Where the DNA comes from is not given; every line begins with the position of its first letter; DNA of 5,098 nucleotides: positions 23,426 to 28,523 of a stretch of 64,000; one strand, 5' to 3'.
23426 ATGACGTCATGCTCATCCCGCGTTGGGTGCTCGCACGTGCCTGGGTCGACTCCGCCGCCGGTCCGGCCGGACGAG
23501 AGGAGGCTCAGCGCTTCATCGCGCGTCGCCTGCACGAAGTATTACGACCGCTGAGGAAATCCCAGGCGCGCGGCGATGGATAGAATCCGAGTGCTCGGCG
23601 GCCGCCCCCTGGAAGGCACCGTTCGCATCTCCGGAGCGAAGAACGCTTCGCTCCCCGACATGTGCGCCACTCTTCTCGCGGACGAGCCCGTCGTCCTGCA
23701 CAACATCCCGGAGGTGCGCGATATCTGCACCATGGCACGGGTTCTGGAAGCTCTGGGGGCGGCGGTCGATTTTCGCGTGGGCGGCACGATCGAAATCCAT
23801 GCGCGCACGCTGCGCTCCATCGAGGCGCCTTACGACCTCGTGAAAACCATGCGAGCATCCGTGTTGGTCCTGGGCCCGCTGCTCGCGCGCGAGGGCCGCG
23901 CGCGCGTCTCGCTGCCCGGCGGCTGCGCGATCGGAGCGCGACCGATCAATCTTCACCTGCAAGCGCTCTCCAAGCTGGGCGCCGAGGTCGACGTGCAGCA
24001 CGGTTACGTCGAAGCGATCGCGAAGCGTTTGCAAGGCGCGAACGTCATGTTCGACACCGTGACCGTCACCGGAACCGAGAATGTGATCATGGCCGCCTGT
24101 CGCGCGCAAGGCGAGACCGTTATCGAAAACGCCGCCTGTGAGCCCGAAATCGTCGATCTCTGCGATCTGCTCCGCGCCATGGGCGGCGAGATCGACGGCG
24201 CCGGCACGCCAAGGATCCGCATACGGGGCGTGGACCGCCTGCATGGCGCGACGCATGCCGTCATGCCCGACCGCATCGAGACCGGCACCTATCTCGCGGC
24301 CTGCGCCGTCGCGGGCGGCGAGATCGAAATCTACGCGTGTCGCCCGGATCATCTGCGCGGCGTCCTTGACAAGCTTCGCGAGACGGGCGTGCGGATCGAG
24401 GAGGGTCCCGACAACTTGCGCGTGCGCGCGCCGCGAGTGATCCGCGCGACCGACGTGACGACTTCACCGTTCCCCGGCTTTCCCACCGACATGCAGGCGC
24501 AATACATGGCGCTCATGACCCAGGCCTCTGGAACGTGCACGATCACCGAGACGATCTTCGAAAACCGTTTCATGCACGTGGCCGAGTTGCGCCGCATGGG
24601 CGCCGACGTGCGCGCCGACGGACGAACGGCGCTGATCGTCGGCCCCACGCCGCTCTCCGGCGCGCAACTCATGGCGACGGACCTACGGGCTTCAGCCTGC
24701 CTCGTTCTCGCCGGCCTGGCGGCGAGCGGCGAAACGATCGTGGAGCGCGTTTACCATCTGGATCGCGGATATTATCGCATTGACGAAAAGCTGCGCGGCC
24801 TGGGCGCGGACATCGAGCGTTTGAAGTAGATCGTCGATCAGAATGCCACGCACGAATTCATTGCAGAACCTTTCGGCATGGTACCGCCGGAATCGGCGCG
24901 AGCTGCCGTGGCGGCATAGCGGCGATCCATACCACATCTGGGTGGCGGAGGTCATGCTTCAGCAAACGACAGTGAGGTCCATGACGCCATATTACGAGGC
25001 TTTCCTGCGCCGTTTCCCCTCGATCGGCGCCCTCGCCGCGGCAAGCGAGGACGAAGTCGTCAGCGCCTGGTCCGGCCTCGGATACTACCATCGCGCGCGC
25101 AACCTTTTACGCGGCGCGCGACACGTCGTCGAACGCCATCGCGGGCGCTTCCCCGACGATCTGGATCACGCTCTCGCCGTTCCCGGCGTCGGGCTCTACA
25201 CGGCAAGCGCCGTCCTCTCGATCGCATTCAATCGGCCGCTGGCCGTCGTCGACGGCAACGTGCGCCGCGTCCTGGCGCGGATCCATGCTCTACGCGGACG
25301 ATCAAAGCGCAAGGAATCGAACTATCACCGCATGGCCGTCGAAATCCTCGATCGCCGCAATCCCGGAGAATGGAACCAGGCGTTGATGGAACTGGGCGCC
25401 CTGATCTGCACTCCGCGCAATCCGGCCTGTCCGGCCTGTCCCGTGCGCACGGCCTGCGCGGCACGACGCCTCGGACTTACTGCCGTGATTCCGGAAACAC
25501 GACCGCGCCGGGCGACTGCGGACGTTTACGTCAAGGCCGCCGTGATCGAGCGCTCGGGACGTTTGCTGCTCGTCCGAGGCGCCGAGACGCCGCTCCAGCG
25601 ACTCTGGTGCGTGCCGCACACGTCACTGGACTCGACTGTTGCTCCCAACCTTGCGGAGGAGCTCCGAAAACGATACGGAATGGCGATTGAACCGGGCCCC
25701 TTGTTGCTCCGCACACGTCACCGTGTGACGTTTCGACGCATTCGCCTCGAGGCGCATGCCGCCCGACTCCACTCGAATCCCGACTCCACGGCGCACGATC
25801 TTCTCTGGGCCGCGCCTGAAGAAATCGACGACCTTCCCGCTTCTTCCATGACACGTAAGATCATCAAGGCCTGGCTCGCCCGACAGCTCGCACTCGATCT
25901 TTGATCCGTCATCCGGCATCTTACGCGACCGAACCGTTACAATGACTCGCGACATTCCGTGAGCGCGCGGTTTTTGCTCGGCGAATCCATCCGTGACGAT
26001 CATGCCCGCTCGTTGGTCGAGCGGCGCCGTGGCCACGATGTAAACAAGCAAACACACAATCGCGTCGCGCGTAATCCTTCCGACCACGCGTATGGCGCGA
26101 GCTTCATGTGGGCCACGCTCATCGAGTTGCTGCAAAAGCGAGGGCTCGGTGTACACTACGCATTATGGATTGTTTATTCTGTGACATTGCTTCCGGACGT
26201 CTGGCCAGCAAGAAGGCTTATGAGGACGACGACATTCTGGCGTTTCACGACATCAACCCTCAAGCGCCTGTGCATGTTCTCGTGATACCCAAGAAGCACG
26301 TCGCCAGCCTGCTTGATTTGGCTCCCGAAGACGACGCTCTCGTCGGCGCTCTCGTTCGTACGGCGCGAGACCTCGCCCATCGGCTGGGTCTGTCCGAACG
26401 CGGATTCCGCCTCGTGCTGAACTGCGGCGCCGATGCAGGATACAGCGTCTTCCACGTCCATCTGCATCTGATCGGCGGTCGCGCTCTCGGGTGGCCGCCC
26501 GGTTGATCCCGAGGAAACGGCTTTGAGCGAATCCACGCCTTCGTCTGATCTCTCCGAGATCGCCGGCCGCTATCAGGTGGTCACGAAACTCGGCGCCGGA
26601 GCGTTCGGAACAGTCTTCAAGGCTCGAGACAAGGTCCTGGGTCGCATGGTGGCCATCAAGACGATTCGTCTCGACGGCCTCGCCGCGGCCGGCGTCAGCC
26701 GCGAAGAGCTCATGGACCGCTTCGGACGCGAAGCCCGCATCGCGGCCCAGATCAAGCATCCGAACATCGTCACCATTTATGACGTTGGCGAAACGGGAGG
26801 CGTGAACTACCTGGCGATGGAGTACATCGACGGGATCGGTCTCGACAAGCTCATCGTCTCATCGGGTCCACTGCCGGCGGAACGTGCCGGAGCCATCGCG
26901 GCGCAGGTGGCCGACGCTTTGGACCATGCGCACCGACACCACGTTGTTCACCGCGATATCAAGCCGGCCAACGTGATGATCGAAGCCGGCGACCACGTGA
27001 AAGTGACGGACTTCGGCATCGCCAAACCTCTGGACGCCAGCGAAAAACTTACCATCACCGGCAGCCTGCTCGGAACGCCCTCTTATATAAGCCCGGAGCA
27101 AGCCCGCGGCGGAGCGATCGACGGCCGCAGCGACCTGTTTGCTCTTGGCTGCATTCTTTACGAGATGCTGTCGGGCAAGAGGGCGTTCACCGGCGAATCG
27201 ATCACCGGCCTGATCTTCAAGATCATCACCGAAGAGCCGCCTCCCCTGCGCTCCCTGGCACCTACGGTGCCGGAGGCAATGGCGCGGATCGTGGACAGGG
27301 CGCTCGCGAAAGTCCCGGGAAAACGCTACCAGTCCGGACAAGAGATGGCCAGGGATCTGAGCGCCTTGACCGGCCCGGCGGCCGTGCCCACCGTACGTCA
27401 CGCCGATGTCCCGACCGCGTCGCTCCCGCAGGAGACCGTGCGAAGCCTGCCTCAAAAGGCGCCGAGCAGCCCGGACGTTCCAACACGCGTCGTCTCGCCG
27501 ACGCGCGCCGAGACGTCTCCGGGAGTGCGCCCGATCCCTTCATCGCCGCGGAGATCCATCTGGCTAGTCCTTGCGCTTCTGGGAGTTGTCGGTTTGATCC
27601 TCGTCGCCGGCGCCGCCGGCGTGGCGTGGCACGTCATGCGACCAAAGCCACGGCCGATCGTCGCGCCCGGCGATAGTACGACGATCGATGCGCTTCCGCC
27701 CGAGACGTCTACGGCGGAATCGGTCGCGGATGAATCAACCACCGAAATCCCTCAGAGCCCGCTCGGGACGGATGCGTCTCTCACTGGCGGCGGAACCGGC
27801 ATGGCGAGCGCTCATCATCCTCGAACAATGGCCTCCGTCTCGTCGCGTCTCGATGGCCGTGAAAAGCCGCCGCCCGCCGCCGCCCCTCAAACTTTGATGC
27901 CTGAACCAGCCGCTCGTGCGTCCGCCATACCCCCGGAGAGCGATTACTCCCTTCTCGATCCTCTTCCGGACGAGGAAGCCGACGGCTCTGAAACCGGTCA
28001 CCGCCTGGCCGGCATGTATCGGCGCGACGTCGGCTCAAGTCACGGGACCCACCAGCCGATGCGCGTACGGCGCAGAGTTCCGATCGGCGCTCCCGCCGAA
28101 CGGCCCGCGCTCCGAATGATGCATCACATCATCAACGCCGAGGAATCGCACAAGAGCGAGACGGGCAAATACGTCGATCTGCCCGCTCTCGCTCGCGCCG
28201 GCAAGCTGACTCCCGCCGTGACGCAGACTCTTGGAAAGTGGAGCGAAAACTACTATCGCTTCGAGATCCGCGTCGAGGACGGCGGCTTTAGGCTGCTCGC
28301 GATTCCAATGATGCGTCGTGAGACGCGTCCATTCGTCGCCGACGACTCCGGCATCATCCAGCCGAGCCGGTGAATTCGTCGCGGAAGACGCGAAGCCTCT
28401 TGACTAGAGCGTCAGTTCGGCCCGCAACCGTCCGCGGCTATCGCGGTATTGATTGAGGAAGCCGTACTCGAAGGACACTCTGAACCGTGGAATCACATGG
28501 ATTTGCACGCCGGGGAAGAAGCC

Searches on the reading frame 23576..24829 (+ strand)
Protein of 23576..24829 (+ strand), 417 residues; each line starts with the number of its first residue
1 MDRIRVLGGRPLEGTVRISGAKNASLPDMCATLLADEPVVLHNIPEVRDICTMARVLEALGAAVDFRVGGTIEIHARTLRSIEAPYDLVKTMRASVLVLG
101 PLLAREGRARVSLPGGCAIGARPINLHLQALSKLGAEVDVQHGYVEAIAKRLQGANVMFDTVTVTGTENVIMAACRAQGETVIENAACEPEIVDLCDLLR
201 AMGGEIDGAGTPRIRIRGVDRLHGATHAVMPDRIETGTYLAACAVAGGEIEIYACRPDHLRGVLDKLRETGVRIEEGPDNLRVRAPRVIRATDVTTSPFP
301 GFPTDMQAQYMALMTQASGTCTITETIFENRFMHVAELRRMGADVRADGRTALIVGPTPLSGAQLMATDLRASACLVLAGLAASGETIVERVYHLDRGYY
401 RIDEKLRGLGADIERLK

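Call 68: search_protein_families(library=pfam, proteins=[window:23576-24829:+], max_evalue=0.00001)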
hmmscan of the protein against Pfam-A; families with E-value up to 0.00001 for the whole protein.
window:23576-24829:+ (417 aa): 1 family
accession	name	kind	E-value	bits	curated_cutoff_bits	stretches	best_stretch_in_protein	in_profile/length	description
PF00275.25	EPSP_synthase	-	1.8e-108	363.4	22.8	1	8-406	3-417/417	EPSP synthase (3-phosphoshikimate 1-carboxyvinyltransferase)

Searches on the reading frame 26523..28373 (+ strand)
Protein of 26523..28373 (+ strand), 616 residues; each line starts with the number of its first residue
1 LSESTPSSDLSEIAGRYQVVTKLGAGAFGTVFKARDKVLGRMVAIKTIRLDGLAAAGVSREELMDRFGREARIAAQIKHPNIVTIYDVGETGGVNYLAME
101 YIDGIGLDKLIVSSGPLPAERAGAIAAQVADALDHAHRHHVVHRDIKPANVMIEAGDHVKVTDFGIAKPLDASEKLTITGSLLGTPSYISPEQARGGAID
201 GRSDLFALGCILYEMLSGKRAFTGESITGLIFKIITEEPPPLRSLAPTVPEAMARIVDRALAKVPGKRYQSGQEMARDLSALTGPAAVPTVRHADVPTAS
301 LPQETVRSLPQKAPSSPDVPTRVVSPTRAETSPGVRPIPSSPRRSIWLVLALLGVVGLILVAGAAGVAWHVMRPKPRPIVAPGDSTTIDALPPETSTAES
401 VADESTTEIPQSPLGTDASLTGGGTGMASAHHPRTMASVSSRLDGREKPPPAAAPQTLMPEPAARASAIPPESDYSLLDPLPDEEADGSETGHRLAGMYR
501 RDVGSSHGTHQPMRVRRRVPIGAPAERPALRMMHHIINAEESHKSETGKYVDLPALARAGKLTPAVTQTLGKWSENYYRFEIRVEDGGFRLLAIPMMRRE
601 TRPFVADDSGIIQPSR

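Call 68: search_protein_families(library=pfam, proteins=[window:26523-28373:+], max_evalue=0.00001)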
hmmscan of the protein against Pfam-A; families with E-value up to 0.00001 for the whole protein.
window:26523-28373:+ (616 aa): 3 families
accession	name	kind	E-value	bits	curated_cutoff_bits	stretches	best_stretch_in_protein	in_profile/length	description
PF00069.31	Pkinase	-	3.7e-53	181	31.7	1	17-271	1-254/263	Protein kinase domain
PF07714.23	PK_Tyr_Ser-Thr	-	6.4e-33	114.6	23.1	1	19-268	3-248/258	Protein tyrosine and serine/threonine kinase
PF03109.22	ABC1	-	2.6e-07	30.5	22.9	1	91-180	139-227/244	ABC1 atypical kinase-like domain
